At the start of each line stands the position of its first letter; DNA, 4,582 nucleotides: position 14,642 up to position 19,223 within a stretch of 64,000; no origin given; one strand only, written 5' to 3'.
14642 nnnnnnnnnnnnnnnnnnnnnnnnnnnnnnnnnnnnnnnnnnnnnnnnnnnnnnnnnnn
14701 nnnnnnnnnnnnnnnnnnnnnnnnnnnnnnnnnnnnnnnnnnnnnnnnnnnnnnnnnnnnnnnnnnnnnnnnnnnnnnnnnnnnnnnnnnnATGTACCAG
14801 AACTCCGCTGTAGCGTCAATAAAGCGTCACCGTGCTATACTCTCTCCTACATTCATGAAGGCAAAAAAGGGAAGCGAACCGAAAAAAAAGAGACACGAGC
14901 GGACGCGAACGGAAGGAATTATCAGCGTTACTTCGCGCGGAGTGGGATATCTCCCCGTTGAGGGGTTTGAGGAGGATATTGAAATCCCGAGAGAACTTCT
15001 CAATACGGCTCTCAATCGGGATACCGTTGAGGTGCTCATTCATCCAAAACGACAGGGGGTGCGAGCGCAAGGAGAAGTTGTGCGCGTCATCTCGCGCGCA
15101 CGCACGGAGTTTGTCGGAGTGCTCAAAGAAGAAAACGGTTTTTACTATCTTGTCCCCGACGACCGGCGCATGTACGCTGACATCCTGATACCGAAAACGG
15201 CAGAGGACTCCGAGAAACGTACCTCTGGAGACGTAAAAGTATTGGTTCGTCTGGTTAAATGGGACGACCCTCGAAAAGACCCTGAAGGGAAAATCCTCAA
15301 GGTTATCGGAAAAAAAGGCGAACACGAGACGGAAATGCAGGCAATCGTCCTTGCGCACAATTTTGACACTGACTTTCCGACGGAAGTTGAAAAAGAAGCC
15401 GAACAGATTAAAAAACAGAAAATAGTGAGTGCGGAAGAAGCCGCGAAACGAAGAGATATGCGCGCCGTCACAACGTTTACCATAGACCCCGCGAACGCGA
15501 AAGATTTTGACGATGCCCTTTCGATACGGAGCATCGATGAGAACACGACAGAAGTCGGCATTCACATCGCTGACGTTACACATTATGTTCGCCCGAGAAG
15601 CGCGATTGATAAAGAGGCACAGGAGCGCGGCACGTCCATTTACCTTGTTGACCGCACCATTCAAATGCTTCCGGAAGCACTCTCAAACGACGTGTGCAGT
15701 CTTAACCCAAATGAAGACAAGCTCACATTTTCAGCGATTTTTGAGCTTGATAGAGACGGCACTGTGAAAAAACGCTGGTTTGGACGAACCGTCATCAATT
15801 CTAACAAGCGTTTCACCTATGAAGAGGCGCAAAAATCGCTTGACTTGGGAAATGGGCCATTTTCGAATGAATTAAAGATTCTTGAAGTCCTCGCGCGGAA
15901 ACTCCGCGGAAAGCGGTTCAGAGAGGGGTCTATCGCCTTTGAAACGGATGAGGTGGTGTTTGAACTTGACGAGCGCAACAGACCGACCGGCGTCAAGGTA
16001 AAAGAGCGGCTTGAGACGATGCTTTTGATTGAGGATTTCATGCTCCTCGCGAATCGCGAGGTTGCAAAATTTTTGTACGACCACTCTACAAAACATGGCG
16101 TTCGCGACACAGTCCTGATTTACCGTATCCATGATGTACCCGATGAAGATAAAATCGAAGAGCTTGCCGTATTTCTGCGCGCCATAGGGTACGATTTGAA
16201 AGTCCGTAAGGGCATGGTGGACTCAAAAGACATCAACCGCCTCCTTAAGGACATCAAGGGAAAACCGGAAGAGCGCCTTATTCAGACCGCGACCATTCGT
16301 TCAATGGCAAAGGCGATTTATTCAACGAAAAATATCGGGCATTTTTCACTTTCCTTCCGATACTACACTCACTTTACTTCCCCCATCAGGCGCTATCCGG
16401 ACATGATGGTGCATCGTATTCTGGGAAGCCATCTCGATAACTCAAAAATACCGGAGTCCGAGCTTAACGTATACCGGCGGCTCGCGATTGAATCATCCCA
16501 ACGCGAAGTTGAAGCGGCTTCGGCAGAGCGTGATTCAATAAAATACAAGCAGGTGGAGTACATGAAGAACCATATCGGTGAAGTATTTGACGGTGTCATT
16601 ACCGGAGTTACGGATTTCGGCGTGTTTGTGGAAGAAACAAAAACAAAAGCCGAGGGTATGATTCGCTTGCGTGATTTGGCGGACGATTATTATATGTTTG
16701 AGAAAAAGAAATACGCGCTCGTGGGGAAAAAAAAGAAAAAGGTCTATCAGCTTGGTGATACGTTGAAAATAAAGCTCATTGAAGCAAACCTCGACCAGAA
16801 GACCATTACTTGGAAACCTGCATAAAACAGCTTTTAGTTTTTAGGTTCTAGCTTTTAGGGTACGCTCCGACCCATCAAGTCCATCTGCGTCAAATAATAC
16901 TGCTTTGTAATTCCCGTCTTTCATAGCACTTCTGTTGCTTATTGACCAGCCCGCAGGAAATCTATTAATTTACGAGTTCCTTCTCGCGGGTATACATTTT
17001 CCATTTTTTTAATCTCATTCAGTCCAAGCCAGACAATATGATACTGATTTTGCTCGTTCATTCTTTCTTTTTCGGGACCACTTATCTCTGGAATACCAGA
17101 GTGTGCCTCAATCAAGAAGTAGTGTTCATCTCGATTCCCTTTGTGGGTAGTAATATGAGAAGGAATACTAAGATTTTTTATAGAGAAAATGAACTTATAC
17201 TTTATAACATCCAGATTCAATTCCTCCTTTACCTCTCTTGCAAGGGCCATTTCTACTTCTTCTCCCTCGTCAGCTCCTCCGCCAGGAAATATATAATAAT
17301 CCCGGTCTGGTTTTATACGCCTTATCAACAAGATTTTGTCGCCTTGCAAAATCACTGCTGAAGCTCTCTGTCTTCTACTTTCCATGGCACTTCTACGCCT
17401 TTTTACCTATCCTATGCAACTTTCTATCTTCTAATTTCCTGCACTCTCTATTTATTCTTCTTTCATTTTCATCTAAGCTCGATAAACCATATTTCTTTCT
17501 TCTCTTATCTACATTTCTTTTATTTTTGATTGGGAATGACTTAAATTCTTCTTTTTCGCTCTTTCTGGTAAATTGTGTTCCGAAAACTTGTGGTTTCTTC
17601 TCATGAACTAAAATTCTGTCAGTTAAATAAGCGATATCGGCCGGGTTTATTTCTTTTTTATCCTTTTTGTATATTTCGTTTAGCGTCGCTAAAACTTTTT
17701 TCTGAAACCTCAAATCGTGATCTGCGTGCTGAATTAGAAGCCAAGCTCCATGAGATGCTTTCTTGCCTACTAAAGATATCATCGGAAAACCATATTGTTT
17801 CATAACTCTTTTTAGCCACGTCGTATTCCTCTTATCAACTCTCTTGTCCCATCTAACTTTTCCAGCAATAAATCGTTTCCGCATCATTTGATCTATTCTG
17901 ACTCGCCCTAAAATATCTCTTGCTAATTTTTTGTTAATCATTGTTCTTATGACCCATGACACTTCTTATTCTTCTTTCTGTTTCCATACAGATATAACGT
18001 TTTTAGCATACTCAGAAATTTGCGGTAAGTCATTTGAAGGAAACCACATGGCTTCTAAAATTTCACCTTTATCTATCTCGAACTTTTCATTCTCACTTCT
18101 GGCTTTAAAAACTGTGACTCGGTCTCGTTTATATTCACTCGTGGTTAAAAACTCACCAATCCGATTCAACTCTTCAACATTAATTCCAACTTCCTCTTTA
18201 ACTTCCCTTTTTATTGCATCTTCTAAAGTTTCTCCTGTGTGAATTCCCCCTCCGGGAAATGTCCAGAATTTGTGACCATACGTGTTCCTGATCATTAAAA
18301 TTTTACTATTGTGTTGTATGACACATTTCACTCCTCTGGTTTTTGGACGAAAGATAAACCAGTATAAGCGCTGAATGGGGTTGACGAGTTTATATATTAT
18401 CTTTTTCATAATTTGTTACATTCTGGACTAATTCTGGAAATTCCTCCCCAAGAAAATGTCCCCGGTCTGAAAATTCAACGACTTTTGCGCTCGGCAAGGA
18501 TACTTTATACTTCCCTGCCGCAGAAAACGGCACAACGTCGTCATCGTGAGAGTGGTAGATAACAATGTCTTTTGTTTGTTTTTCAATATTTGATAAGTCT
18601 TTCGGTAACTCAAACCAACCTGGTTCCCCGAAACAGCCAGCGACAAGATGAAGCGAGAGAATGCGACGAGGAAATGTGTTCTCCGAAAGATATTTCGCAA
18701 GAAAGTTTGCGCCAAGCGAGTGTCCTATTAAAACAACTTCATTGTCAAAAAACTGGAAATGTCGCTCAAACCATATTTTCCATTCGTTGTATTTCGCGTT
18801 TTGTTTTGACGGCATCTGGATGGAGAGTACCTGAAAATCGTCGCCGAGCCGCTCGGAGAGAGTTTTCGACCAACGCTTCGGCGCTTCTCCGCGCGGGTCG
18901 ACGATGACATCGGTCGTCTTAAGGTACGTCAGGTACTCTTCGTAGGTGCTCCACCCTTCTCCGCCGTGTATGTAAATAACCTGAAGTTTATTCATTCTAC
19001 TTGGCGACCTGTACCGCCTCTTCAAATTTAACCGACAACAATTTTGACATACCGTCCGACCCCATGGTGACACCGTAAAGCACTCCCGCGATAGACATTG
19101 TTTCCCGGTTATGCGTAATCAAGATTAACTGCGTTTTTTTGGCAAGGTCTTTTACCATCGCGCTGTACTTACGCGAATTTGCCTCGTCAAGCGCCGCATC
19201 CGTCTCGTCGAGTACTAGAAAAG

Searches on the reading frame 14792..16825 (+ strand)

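Call 51: search_protein_families(library=pfam, proteins=[window:14792-16825:+], max_evalue=0.00001)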
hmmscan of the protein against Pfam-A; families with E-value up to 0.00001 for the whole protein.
window:14792-16825:+ (677 aa): 5 families
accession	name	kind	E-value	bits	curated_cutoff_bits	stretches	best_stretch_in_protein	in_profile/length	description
PF00773.25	RNB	-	2.3e-104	349.6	29.3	1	220-549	1-325/326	RNB domain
PF17876.7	CSD2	-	2.1e-22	79.4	26.2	1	119-196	1-74/74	Cold shock domain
PF08206.17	OB_RNB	-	2.5e-13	50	24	1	42-99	1-58/58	Ribonuclease B OB domain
PF17849.7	OB_Dis3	-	1.2e-09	38.6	22.8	1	119-190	3-77/77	Dis3-like cold-shock domain 2 (CSD2)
PF00575.29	S1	-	1.4e-09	38.6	22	1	595-670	4-67/74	S1 RNA binding domain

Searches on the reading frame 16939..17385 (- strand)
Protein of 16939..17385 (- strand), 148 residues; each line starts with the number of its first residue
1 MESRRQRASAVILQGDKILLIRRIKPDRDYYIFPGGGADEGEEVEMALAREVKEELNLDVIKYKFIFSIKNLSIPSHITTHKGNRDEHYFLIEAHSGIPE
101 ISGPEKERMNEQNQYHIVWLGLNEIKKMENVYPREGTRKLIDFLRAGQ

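Call 12: search_protein_families(library=pfam, proteins=[window:16939-17385:-], max_evalue=0.001)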
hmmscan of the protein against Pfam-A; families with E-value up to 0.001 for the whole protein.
window:16939-17385:- (148 aa): 2 families
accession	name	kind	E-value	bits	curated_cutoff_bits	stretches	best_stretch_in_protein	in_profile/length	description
PF00293.34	NUDIX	-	1.3e-15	58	21.1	1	5-128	3-122/134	NUDIX domain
PF22327.2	Nudt16-like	-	0.0006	20.2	27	1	33-66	37-71/161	U8 snoRNA-decapping enzyme-like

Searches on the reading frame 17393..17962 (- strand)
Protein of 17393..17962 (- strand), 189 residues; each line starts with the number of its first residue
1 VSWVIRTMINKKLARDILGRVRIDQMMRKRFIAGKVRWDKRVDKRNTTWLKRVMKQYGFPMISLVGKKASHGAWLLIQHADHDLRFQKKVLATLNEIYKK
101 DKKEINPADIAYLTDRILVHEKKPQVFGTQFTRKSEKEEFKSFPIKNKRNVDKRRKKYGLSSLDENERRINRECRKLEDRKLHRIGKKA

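Call 12: search_protein_families(library=pfam, proteins=[window:17393-17962:-], max_evalue=0.001)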
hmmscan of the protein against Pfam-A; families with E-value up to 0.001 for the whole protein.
window:17393-17962:- (189 aa): 1 family
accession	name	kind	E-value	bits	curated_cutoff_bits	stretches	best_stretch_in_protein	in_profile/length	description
PF20329.3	DUF6624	-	8.5e-22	77.9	27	1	42-169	40-163/173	Family of unknown function (DUF6624)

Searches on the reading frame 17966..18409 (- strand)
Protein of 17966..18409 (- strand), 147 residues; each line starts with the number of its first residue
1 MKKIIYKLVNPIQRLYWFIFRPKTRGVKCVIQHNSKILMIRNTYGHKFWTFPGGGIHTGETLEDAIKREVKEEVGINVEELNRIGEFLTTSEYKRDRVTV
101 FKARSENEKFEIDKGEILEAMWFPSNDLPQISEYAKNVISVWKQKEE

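Call 12: search_protein_families(library=pfam, proteins=[window:17966-18409:-], max_evalue=0.001)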
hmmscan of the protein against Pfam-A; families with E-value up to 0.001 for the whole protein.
window:17966-18409:- (147 aa): 3 families
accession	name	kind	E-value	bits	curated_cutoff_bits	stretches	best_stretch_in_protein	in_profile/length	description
PF00293.34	NUDIX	-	9.4e-21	74.7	21.1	1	24-130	3-122/134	NUDIX domain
PF22327.2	Nudt16-like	-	4.7e-06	27.1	27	1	16-84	4-71/161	U8 snoRNA-decapping enzyme-like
PF14815.12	NUDIX_4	-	0.00023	21.4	35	1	46-93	24-68/113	NUDIX domain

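Call 36: find_homologous_proteins(query=window:17966-18409:-, max_evalue=0.00001)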
Query window:17966-18409:- (147 aa): 207 proteins with E <= 0.00001 among 233 candidates; the best 120 are listed.
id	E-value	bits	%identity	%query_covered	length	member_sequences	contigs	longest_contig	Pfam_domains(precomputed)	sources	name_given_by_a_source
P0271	5.1e-66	239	100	74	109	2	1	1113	PF00293.35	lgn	-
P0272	3.8e-60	220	68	98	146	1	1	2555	PF00293.35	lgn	-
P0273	2.4e-59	217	68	97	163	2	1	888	PF22327.3,PF00293.35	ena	-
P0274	9.6e-59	215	68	95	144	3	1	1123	PF22327.3,PF00293.35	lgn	-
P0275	2.2e-58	214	69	95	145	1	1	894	PF22327.3,PF00293.35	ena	-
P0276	5.5e-57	210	63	99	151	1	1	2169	PF22327.3,PF00293.35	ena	-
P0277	1.4e-55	205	62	97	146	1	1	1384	PF22327.3,PF00293.35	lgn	-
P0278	5.4e-54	200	61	97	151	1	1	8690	PF00293.35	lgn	-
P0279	1.3e-53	199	59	99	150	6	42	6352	PF22327.3,PF00293.35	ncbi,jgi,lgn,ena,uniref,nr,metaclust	ncbi:MAG: hypothetical protein COZ49_02110 [Candidatus Yonathbacteria bacterium CG_4_10_14_3_um_filt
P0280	2.5e-53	198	61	93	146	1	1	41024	PF22327.3,PF00293.35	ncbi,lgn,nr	ncbi:MAG: NUDIX domain-containing protein [bacterium]|nr:NUDIX domain-containing protein [bacterium]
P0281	3.3e-53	197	64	94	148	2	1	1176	PF00293.35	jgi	-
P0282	7.9e-53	196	59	95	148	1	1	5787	PF22327.3,PF00293.35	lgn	-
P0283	8.6e-53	196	61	95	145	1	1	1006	PF00293.35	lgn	-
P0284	8.3e-52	193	61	95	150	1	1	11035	PF00293.35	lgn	-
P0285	9.9e-51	189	60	99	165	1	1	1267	PF00293.35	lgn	-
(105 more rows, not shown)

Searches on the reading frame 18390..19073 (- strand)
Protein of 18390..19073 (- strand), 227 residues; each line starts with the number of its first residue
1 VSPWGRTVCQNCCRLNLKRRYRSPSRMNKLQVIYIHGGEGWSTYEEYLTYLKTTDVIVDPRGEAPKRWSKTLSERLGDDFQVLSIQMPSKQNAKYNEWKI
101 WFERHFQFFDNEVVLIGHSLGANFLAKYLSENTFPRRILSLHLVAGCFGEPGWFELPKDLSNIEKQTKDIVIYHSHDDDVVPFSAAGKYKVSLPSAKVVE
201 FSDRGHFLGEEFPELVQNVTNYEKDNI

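Call 12: search_protein_families(library=pfam, proteins=[window:18390-19073:-], max_evalue=0.001)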
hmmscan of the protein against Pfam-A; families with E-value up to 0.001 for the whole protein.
window:18390-19073:- (227 aa): 3 families
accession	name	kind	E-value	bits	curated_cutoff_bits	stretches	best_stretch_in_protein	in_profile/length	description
PF06821.19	Ser_hydrolase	-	4.8e-10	40.1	22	1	62-208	9-155/172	Serine hydrolase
PF00561.26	Abhydrolase_1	-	4.1e-08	33.6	25.8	1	112-151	70-103/245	alpha/beta hydrolase fold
PF12697.13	Abhydrolase_6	-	1.7e-05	26.1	26.3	0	33-151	2-93/217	Alpha/beta hydrolase family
